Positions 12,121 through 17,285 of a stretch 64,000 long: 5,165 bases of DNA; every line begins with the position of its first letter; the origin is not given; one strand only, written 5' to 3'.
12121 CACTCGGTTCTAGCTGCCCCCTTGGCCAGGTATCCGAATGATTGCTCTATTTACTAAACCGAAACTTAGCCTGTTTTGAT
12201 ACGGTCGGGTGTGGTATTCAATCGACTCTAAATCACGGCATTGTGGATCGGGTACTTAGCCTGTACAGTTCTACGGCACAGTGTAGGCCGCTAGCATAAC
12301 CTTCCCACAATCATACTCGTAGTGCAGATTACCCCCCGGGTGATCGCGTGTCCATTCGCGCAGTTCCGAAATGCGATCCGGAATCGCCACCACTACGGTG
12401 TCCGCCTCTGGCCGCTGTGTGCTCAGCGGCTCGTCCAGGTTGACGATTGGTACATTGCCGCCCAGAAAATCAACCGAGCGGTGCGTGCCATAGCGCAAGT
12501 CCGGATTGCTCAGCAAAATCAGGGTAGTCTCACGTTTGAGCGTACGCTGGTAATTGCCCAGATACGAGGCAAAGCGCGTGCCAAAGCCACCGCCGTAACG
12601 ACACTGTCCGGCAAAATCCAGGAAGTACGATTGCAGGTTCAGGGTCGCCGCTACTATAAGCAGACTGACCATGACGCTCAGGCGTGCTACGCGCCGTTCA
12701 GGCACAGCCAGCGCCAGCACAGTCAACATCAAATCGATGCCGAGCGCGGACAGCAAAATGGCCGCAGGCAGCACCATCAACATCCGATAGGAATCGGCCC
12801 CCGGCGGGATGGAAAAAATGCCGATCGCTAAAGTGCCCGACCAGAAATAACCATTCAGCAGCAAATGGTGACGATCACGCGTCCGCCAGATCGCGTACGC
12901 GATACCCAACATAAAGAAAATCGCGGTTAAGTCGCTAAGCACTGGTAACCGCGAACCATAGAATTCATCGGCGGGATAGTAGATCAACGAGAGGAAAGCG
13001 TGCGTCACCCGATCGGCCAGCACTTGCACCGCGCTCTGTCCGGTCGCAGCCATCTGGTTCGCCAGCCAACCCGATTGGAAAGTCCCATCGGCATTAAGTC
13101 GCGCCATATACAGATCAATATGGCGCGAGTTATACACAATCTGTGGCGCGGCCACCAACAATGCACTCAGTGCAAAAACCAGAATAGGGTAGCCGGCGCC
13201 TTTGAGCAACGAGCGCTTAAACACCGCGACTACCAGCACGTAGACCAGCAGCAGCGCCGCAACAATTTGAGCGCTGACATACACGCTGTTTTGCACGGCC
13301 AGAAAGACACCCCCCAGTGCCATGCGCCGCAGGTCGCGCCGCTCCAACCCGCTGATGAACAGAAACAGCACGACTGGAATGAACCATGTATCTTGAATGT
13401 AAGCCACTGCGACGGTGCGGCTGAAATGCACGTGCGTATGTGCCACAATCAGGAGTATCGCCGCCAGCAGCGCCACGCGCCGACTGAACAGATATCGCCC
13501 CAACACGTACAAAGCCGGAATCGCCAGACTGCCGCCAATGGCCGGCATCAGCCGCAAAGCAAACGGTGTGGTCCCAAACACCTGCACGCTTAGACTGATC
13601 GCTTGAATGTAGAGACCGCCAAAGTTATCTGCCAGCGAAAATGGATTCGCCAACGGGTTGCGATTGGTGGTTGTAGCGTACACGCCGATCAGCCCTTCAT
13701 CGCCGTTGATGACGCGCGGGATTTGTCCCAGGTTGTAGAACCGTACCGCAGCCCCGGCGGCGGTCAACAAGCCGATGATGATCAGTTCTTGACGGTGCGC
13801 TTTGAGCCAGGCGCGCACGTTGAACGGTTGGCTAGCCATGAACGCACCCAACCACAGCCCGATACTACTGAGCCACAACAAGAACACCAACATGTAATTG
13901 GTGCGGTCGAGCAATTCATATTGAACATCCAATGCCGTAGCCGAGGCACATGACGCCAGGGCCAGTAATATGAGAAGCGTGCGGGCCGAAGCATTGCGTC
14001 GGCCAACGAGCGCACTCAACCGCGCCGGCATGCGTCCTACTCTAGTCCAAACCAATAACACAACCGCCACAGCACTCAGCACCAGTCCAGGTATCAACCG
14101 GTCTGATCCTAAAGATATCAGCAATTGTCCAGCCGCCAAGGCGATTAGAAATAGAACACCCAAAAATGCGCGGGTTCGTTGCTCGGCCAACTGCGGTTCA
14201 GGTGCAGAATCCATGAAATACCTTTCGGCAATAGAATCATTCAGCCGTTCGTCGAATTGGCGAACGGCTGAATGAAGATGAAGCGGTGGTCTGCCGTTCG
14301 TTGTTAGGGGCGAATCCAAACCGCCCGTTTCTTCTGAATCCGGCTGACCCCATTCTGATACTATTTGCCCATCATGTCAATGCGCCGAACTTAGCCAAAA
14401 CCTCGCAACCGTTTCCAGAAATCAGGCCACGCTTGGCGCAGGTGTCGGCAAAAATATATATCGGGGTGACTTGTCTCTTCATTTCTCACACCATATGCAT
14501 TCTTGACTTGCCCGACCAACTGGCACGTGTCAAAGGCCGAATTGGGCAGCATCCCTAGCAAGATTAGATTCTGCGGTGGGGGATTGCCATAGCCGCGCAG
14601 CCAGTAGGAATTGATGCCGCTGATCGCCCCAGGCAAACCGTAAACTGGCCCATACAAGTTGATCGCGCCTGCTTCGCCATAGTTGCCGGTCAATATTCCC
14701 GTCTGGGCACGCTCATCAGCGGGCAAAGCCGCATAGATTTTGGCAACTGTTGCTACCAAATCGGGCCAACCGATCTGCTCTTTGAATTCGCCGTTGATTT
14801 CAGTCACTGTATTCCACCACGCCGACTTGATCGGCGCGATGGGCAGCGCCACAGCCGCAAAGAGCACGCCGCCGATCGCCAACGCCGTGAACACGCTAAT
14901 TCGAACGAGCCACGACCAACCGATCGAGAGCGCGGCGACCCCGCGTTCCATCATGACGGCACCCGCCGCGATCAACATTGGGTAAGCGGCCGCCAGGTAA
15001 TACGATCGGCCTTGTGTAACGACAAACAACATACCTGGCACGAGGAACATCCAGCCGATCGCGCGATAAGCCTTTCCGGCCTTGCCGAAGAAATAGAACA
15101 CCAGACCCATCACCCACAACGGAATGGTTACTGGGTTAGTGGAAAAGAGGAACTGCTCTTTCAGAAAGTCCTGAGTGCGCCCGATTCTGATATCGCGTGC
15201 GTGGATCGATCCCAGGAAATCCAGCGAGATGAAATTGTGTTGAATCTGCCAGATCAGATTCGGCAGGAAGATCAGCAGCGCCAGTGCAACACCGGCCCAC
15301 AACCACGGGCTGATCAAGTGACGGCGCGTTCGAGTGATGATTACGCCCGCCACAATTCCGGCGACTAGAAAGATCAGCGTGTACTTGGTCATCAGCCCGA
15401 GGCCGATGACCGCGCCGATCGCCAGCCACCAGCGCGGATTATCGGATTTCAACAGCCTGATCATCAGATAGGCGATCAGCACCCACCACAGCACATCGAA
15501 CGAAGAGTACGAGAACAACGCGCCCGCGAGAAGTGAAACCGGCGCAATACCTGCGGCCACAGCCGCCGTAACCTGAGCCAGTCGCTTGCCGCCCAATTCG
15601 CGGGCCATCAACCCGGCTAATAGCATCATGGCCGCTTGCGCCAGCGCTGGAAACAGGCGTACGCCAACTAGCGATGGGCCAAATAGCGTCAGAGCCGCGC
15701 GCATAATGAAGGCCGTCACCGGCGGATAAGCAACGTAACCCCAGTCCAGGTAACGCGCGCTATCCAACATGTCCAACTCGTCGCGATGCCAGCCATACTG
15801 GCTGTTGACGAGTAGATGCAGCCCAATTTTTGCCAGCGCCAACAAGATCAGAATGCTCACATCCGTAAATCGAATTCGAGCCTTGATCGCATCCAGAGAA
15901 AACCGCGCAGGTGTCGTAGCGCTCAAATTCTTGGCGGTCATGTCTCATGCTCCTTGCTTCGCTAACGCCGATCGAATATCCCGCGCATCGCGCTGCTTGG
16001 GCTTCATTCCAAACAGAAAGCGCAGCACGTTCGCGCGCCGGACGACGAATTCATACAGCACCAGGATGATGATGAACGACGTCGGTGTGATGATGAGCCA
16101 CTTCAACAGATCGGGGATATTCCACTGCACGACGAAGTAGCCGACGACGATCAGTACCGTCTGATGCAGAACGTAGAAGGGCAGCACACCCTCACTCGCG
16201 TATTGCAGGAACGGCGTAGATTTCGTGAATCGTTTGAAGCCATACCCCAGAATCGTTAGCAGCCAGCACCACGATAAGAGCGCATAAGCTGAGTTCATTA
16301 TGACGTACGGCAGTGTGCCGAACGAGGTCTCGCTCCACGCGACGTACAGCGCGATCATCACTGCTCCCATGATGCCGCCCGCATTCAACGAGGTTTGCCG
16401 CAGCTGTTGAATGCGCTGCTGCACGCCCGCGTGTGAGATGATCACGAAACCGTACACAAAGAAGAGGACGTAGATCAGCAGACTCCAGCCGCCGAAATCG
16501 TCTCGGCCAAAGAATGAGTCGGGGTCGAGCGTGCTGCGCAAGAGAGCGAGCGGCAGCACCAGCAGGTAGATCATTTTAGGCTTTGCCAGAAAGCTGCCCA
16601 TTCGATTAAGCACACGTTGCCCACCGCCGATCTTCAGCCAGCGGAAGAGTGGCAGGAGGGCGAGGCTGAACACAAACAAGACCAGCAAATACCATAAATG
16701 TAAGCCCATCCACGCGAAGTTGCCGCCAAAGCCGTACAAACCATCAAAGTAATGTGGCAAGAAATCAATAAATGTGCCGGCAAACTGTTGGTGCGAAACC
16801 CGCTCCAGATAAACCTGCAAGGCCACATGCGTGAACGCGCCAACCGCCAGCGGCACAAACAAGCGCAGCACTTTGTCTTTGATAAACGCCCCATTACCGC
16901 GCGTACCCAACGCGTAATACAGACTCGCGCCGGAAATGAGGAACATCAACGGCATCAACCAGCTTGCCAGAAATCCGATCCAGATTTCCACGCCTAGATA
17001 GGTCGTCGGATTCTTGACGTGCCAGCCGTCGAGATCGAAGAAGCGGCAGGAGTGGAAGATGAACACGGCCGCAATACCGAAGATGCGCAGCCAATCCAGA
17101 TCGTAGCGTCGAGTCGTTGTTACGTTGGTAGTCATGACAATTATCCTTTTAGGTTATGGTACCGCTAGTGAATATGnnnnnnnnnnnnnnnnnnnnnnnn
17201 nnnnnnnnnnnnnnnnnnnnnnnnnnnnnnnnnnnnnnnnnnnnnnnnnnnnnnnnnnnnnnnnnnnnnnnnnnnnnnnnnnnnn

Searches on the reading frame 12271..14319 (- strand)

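Call 58: search_protein_families(library=pfam, proteins=[window:12271-14319:-], max_evalue=0.001)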
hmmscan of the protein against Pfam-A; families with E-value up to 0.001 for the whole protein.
window:12271-14319:- (682 aa): 1 family
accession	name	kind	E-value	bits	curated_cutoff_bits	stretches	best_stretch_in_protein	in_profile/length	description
PF13231.12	PMT_2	-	1.4e-08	35.6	26.1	1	241-396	10-160/160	Dolichyl-phosphate-mannose-protein mannosyltransferase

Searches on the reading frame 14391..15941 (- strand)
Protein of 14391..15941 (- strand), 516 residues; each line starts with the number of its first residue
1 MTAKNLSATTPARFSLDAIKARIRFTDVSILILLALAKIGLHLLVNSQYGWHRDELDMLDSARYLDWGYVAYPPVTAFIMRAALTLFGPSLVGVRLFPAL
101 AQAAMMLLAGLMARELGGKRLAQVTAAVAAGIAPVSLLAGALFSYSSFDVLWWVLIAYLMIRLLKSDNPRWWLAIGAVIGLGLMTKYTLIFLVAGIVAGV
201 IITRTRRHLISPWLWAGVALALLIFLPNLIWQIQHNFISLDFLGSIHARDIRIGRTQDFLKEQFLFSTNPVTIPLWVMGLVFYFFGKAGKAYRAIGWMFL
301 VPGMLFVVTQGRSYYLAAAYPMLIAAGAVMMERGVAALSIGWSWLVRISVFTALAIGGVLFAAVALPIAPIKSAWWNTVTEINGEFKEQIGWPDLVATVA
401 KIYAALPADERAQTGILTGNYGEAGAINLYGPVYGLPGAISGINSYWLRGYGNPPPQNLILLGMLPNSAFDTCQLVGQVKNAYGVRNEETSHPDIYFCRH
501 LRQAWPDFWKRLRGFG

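Call 58: search_protein_families(library=pfam, proteins=[window:14391-15941:-], max_evalue=0.001)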
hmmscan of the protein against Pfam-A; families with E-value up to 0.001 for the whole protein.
window:14391-15941:- (516 aa): 2 families
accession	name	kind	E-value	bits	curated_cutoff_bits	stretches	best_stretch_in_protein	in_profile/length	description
PF13231.12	PMT_2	-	7.5e-28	98.2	26.1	1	73-231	3-160/160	Dolichyl-phosphate-mannose-protein mannosyltransferase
PF02366.24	PMT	-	1.5e-05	25.1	22.7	1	67-230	57-232/245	Dolichyl-phosphate-mannose-protein mannosyltransferase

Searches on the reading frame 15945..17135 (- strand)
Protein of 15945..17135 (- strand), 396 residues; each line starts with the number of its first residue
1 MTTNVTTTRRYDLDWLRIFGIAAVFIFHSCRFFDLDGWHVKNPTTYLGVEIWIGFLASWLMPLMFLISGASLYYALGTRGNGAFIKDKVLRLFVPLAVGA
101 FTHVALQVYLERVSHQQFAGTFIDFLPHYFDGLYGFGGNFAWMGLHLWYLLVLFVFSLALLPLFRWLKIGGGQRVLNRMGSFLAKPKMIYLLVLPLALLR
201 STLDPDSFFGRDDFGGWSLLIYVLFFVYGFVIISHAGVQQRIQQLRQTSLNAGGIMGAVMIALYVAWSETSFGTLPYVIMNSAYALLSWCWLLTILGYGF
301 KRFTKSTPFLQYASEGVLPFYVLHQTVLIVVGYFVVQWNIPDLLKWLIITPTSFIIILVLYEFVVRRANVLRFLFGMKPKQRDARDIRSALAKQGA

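Call 31: search_protein_families(library=ncbifam, proteins=[window:15945-17135:-], max_evalue=0.001)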
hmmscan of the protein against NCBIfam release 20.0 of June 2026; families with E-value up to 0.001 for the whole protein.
window:15945-17135:- (396 aa): 1 family
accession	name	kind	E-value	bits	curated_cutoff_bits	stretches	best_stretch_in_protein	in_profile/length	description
NF003014.0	PRK03854.1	equivalog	5e-22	78.6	338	1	4-386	3-381/386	glucans biosynthesis protein MdoC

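Call 58: search_protein_families(library=pfam, proteins=[window:15945-17135:-], max_evalue=0.001)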
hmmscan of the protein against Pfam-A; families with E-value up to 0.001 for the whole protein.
window:15945-17135:- (396 aa): 1 family
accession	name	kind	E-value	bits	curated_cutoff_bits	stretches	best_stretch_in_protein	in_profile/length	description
PF01757.29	Acyl_transf_3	-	4e-25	89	31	1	11-361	2-325/326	Acyltransferase domain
